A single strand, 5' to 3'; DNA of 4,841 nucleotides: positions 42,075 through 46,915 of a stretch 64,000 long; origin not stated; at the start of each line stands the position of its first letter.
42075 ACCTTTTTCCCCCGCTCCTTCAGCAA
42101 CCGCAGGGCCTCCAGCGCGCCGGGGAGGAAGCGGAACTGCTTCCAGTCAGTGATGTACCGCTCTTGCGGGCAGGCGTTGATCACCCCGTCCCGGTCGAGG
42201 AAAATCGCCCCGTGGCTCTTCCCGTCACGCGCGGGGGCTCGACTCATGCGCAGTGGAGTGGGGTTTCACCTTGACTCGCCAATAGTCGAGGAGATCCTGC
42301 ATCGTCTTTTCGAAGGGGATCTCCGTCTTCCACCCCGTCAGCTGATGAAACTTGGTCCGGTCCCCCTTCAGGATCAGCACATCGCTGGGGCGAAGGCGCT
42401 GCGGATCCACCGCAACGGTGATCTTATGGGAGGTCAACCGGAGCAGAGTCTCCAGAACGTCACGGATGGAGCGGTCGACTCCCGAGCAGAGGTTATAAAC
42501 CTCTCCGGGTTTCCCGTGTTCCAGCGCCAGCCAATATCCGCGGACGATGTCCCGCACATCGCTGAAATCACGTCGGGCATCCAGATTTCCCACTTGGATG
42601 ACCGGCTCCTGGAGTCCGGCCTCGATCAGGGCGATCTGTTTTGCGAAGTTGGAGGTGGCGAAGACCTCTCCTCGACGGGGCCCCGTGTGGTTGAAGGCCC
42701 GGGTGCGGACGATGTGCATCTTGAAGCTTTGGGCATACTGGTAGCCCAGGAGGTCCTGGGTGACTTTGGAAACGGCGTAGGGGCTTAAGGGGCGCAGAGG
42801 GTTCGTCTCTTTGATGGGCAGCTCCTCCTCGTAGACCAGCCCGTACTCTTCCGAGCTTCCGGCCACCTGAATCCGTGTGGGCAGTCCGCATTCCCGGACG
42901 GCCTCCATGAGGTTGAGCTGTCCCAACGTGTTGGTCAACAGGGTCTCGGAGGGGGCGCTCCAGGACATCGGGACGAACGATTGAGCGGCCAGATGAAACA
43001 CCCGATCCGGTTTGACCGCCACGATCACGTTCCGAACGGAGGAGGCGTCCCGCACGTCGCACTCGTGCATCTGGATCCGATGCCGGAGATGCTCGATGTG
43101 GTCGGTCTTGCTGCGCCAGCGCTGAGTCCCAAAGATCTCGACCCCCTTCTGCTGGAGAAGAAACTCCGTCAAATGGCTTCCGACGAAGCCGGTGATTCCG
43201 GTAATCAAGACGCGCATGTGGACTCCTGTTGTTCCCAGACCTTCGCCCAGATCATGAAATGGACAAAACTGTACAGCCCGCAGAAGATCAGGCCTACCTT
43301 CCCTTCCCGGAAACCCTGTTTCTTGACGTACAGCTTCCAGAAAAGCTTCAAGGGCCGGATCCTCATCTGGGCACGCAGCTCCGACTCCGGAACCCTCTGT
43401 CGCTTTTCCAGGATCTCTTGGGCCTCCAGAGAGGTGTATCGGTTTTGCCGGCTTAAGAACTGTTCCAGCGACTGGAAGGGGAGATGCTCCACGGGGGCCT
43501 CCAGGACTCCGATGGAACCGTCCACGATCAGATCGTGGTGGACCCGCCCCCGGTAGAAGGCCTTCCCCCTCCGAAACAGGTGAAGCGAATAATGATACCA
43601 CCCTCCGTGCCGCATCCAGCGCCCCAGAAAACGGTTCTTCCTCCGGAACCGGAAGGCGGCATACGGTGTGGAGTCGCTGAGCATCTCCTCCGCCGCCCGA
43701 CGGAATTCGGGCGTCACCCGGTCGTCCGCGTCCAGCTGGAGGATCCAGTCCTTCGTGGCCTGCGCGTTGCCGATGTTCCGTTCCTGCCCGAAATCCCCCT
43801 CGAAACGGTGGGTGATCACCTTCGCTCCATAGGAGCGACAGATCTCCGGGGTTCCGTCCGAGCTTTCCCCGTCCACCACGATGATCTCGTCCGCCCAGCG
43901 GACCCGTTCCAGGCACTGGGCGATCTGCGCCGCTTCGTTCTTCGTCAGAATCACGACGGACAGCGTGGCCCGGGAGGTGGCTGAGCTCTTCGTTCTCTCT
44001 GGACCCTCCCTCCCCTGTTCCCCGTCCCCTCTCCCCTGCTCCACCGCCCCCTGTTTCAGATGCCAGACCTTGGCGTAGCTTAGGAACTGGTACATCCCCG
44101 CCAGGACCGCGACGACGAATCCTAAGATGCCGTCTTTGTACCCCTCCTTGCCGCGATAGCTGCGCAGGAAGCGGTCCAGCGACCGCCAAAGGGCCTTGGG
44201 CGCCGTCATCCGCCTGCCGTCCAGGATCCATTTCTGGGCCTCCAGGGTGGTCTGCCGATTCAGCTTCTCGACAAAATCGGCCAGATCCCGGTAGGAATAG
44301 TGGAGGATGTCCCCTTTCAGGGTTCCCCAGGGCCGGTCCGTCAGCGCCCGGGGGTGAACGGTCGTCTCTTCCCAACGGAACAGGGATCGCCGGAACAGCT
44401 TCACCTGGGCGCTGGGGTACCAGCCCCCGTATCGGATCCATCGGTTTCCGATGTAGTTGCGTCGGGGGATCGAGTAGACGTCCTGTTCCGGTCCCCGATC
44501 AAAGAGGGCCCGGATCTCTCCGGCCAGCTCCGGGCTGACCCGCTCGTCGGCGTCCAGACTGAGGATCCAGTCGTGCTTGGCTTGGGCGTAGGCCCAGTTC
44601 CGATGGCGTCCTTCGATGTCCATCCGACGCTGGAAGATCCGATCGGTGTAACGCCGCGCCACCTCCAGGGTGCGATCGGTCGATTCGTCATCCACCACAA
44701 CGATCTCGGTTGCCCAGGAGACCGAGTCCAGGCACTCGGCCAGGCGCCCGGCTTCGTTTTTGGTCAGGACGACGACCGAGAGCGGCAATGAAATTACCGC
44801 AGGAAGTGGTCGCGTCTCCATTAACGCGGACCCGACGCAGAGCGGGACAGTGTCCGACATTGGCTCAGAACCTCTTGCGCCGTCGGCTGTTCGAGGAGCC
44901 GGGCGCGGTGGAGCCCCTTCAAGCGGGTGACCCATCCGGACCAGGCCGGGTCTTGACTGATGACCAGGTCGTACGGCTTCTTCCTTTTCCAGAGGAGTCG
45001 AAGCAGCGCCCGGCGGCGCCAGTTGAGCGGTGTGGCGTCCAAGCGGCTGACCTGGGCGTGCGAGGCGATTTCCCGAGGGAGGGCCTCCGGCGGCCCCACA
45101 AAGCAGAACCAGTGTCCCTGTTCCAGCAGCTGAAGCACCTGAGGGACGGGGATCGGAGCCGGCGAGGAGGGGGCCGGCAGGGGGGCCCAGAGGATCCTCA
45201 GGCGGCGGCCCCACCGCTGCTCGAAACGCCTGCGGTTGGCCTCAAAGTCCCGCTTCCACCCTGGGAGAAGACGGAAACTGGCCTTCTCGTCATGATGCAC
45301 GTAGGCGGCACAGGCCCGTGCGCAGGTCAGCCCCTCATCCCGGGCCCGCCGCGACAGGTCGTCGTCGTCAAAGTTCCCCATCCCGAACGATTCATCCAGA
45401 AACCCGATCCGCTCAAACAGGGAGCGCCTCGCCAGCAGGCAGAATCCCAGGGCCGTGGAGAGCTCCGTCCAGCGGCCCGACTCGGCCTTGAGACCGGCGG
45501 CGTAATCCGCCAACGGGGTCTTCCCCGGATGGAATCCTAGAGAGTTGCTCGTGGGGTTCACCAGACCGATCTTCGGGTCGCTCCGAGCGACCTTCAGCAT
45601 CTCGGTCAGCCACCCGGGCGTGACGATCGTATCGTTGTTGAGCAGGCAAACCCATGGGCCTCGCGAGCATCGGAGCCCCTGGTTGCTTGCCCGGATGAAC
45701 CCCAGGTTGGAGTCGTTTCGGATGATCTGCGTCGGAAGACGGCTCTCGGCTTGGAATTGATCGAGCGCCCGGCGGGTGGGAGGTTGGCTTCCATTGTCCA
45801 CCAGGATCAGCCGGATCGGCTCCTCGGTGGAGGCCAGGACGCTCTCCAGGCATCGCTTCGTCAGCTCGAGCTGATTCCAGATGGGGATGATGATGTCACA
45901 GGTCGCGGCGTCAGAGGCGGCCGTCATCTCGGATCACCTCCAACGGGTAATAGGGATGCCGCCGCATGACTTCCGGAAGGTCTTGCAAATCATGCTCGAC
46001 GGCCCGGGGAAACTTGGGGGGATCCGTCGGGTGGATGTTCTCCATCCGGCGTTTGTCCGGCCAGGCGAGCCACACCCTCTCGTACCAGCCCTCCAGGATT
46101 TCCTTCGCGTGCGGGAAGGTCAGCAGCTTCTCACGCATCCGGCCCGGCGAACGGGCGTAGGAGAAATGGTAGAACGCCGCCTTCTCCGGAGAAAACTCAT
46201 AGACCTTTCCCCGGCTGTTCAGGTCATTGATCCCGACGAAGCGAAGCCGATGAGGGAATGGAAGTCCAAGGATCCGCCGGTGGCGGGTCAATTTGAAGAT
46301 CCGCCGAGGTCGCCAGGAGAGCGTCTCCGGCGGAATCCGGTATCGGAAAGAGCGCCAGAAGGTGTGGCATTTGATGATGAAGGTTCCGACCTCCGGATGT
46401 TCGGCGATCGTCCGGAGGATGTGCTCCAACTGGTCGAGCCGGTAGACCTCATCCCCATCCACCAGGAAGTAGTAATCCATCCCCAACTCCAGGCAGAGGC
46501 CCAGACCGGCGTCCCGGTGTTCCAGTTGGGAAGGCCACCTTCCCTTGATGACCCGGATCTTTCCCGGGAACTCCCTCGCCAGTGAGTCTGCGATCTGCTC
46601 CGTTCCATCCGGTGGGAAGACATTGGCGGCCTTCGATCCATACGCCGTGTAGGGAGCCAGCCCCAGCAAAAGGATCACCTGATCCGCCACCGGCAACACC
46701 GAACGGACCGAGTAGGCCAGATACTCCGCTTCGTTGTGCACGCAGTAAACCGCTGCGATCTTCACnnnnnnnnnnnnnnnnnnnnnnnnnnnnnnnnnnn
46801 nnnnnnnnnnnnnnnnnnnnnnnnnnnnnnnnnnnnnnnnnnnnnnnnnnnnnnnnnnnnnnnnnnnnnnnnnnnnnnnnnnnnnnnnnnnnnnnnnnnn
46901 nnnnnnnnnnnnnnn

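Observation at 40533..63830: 23-kb envelope glycan/LPS locus with an Arn-like module (ArnC-like, ArnT-like, UXS/ArnA-decarboxylase-like, two CE4 enzymes) and four SAM methyltransferases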

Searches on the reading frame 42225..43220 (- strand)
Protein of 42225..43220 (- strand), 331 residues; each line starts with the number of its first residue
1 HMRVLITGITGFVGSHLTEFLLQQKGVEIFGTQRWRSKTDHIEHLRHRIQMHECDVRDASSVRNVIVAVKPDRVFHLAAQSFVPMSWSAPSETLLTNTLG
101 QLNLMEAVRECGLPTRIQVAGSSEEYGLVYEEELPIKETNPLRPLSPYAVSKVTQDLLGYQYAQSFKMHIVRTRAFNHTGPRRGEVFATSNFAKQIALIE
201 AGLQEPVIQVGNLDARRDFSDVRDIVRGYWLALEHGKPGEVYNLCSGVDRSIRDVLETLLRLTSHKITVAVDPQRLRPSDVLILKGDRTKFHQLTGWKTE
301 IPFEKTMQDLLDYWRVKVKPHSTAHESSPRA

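Call 9: search_protein_families(library=ncbifam, proteins=[window:42225-43220:-], max_evalue=0.00001)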
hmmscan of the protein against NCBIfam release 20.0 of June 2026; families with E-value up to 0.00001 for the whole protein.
window:42225-43220:- (331 aa): 26 families (the best 25 are shown)
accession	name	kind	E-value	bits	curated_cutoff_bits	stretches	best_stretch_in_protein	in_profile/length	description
TIGR01472.1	gmd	equivalog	7.9e-60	202.9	415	1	4-312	3-336/342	GDP-mannose 4,6-dehydratase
TIGR04180.1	EDH_00030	hypoth_equivalog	2.8e-51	174.4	475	1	4-300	1-295/297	NAD-dependent 4,6-dehydratase LegB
TIGR01181.1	dTDP_gluc_dehyt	equivalog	4.6e-39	134.4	365.1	1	3-314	1-311/321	dTDP-glucose 4,6-dehydratase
TIGR02622.1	CDP_4_6_dhtase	equivalog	1.3e-34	119.9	278.45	1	3-319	6-335/352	CDP-glucose 4,6-dehydratase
TIGR01179.1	galE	equivalog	2.3e-33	115.4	262.3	1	3-313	1-324/332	UDP-glucose 4-epimerase GalE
NF007582.0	PRK10217.1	equivalog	4.3e-20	72.1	698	1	3-264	3-271/355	dTDP-glucose 4,6-dehydratase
NF007490.0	PRK10084.1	subfamily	6.6e-19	68.1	649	1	2-264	1-278/361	dTDP-glucose 4,6-dehydratase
NF011728.1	PRK15181.1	equivalog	9.1e-19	67.6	760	1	3-311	17-334/348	Vi polysaccharide biosynthesis UDP-N-acetylglucosaminuronic acid C-4 epimerase TviC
TIGR03466.1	HpnA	hypoth_equivalog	1.4e-18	66.9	367.65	1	2-268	1-251/327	hopanoid-associated sugar epimerase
NF007956.0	PRK10675.1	subfamily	6.7e-18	64.9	394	1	2-311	1-326/338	UDP-glucose 4-epimerase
TIGR02197.1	heptose_epim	equivalog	2.6e-15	56.4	274.6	1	4-278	1-277/316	ADP-glyceromanno-heptose 6-epimerase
NF043036.1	ErythonDh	equivalog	1.7e-12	47.2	325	1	2-163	1-164/321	D-erythronate dehydrogenase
NF052578.1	StrlDmthSdmBMthl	equivalog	2.3e-12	47.3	600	1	2-276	1-258/328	sterol demethylase protein SdmB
NF041015.1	UDPsulfquin_syn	equivalog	7.7e-12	44.9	575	1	42-131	61-150/384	UDP-sulfoquinovose synthase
NF008872.0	PRK11908.1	equivalog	2e-11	43.5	294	1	2-264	2-272/349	bifunctional UDP-4-keto-pentose/UDP-xylose synthase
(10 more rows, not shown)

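Call 39: search_solved_structures(query=window:42225-43220:-, max_evalue=1e-30)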
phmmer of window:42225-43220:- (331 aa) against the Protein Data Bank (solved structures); distinct sequences matched with E-value up to 1e-30: 15.
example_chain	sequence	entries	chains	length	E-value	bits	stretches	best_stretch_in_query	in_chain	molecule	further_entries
2pk3_A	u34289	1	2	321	5e-88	298.7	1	2-315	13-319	GDP-6-deoxy-D-lyxo-4-hexulose reductase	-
7us5_A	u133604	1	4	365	2.6e-62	214.2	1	4-319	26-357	GDP-D-GLYCERO-D-MANNO-HEPTOSE 4,6-DEHYDRATASE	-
6x3b_A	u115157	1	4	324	6e-55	190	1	55-319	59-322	GDP-6-deoxy-D-mannose reductase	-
1db3_A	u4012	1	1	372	1e-54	189.3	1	4-258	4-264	GDP-MANNOSE 4,6-DEHYDRATASE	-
7kf3_A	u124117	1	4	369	1.1e-51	179.3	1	4-256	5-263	GDP-mannose 4,6-dehydratase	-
5uzh_A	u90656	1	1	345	1.7e-50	175.4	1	4-259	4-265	NafoA.00085.b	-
1n7g_A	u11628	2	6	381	8.7e-48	166.5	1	4-312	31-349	GDP-D-mannose-4,6-dehydratase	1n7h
1rpn_A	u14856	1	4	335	3e-47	164.7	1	4-308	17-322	GDP-mannose 4,6-dehydratase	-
1t2a_A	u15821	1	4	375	2.3e-46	161.9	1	4-258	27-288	GDP-mannose 4,6 dehydratase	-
6gpj_A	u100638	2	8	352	3.1e-46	161.4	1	4-258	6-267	GDP-mannose 4,6 dehydratase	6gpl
5in4_A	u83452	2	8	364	4e-46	161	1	4-258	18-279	GDP-mannose 4,6 dehydratase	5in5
6q94_B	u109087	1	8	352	8.8e-46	159.9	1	4-258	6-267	GDP-mannose 4,6 dehydratase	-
6gpk_A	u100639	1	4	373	1e-45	159.7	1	4-258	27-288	GDP-mannose 4,6 dehydratase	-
2z1m_A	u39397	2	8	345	1.1e-40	143.1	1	3-264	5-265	GDP-D-mannose dehydratase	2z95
4lw8_A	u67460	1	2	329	1.1e-37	133.3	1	3-321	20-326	Putative epimerase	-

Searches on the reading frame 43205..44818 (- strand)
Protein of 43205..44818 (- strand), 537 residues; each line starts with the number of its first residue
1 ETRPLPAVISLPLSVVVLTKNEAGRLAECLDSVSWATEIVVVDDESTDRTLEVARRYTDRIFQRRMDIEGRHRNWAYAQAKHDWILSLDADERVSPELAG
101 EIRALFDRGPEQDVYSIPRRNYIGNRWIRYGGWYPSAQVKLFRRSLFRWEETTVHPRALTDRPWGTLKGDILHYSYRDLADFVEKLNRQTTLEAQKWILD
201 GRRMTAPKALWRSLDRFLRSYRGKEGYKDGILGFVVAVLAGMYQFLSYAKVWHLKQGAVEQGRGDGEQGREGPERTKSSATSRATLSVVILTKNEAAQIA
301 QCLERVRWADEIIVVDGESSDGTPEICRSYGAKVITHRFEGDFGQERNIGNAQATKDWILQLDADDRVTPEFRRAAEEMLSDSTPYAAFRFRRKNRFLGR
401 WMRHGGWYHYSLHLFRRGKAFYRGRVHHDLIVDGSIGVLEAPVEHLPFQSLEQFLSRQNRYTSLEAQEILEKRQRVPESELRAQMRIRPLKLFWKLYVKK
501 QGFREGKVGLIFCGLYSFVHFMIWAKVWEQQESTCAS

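Call 9: search_protein_families(library=ncbifam, proteins=[window:43205-44818:-], max_evalue=0.00001)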
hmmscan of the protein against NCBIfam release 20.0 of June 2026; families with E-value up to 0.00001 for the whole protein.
window:43205-44818:- (537 aa): 13 families
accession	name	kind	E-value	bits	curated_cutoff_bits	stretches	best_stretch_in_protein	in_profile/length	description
TIGR04283.1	glyco_like_mftF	equivalog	2.2e-29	102.7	182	2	286-403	1-122/221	TIGR04283 family arsenosugar biosynthesis glycosyltransferase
TIGR04182.1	glyco_TIGR04182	equivalog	6.7e-16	58.5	325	1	287-371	3-88/293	S-layer glycoprotein N-glycosyltransferase AglJ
TIGR04195.1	S_glycosyl_SunS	equivalog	1.3e-15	57.2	350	1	284-367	57-143/421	SunS family peptide S-glycosyltransferase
NF007482.0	PRK10073.1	equivalog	1.5e-13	50.5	423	0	13-98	8-102/334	glycosyltransferase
NF010496.0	PRK13915.1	equivalog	1.9e-12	46.9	262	1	281-337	28-91/307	glucosyl-3-phosphoglycerate synthase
NF045692.1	OglycostaseCruG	equivalog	3.5e-12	45.9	600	0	13-102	43-148/386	2'-O-glycosyltransferase CruG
NF041875.1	EPS_EpsD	equivalog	3.1e-11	43.2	370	0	13-99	1-97/325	exopolysaccharide biosynthesis glycosyltransferase EpsD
TIGR03965.1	mycofact_glyco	equivalog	9.8e-11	41.2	280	1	279-373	69-172/467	mycofactocin biosynthesis glycosyltransferase MftF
NF041391.1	DPhHxTase_Halo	equivalog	4.1e-09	35.7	375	0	294-366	5-79/213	dolichyl-phosphate hexose transferase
NF038302.1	EPS_HpsE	equivalog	4.5e-09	35.7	300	0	13-92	3-97/307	hormogonium polysaccharide biosynthesis glycosyltransferase HpsE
TIGR03469.1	HpnB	hypoth_equivalog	3.3e-08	33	379.25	0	13-62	46-100/386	hopene-associated glycosyltransferase HpnB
NF047683.1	TeichurnBiosyTuaG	equivalog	2.4e-06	27.4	400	0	286-371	8-102/252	teichuronic acid biosynthesis protein TuaG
NF058614.1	PPMAGASynPpgS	equivalog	6e-06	25.8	370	0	288-340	4-57/226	polyprenyl-phospho-N-acetylgalactosaminyl synthase PpgS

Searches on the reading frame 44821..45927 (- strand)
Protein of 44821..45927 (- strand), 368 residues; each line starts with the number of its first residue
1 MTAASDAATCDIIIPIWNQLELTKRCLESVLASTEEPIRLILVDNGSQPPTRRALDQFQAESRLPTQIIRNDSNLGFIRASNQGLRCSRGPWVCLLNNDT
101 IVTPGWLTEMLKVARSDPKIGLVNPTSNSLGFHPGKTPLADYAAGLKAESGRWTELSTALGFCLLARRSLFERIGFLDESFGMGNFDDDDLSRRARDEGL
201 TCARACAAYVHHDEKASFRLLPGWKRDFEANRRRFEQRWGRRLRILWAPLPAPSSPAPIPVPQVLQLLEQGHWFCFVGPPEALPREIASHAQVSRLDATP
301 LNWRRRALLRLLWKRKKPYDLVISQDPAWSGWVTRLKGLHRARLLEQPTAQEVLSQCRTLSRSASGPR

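Call 4: search_protein_families(library=pfam, proteins=[window:44821-45927:-])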
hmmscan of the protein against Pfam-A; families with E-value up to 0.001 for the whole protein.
window:44821-45927:- (368 aa): 4 families
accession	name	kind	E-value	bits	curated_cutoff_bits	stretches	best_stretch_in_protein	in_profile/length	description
PF00535.33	Glycos_transf_2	-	7.4e-27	94.8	23.3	1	12-174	2-167/168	Glycosyl transferase family 2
PF13641.12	Glyco_tranf_2_3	-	2.7e-12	47.6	27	1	10-218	3-217/230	Glycosyltransferase like family 2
PF10111.15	Glyco_tranf_2_2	-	8.5e-05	22.6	27.3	0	25-116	14-108/276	Glycosyltransferase like family 2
PF13506.12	Glyco_transf_21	-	0.00038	20.4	21.7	1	82-208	23-150/174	Glycosyl transferase family 21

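Call 9: search_protein_families(library=ncbifam, proteins=[window:44821-45927:-], max_evalue=0.00001)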
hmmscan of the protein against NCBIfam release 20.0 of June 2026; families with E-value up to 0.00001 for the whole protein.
window:44821-45927:- (368 aa): 9 families
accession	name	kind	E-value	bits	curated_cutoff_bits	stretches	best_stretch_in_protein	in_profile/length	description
TIGR03965.1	mycofact_glyco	equivalog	1.3e-21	77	280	1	7-238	73-306/467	mycofactocin biosynthesis glycosyltransferase MftF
NF041875.1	EPS_EpsD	equivalog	1.4e-11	44.4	370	1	11-218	2-213/325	exopolysaccharide biosynthesis glycosyltransferase EpsD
NF007482.0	PRK10073.1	equivalog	1.2e-10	40.9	423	1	6-117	4-113/334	glycosyltransferase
NF041394.1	GtaseAglG_Halo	equivalog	1.6e-09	37.5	440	1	21-114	16-107/304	glucosyl-dolichyl phosphate glucuronosyltransferase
TIGR03937.1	PgaC_IcaA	equivalog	1.5e-08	34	422.3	1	7-123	44-159/407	poly-beta-1,6-N-acetyl-D-glucosamine synthase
TIGR04283.1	glyco_like_mftF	equivalog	3.8e-08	33.2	182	1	12-197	3-171/221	TIGR04283 family arsenosugar biosynthesis glycosyltransferase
NF047683.1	TeichurnBiosyTuaG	equivalog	3e-07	30.4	400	1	9-112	7-109/252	teichuronic acid biosynthesis protein TuaG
TIGR03111.1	glyc2_xrt_Gpos1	hypoth_equivalog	2.5e-06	26.6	363.95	1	10-121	51-163/439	TIGR03111 family XrtG-associated glycosyltransferase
NF038302.1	EPS_HpsE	equivalog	4.9e-06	25.7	300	1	14-122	7-119/307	hormogonium polysaccharide biosynthesis glycosyltransferase HpsE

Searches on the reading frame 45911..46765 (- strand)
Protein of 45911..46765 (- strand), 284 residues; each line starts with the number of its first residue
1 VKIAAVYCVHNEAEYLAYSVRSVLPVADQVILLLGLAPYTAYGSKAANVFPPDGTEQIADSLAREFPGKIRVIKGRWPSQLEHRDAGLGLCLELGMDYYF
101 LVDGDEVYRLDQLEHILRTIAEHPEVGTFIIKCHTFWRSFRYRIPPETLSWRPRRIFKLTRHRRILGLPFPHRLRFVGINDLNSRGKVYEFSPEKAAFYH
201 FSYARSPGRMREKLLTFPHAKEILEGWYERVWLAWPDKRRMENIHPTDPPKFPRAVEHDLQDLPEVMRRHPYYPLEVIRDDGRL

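Call 4: search_protein_families(library=pfam, proteins=[window:45911-46765:-])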
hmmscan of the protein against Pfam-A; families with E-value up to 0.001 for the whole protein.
window:45911-46765:- (284 aa): 1 family
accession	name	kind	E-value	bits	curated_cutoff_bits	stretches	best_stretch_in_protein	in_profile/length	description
PF00535.33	Glycos_transf_2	-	7.3e-07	29.7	23.3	1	8-172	5-153/168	Glycosyl transferase family 2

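Call 9: search_protein_families(library=ncbifam, proteins=[window:45911-46765:-], max_evalue=0.00001)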
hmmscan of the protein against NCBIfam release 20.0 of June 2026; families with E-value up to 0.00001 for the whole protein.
window:45911-46765:- (284 aa): 0 families
